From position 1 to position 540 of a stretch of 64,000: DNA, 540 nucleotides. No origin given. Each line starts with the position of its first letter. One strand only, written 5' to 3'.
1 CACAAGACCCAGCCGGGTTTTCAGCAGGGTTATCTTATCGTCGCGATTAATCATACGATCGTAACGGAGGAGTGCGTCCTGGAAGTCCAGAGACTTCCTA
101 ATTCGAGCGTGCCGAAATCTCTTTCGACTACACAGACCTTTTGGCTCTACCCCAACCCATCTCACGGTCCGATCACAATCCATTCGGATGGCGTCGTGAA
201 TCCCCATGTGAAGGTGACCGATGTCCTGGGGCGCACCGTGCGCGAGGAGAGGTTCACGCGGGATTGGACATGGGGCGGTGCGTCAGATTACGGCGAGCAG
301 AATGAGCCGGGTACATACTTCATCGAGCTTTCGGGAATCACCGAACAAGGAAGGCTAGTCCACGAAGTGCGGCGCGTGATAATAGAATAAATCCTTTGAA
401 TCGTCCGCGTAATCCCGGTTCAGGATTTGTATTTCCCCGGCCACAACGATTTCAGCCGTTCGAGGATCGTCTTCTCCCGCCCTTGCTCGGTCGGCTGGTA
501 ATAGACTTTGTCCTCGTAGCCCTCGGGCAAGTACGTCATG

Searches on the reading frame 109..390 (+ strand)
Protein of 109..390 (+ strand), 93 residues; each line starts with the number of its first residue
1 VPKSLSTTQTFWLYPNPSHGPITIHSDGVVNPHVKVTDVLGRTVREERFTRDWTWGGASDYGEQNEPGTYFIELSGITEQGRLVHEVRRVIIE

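Call 28: search_protein_families(library=pfam, proteins=[window:109-390:+], max_evalue=0.01)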
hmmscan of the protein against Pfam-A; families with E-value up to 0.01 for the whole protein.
window:109-390:+ (93 aa): 2 families
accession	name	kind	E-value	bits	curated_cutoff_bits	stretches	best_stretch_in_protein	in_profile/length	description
PF18962.6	Por_Secre_tail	-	8.1e-06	26.5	27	1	13-74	1-62/75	Secretion system C-terminal sorting domain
PF23623.1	GBD_IRG7_N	-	0.00084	19.9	27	1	22-86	28-90/95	IRG7 N-terminal galactose binding domain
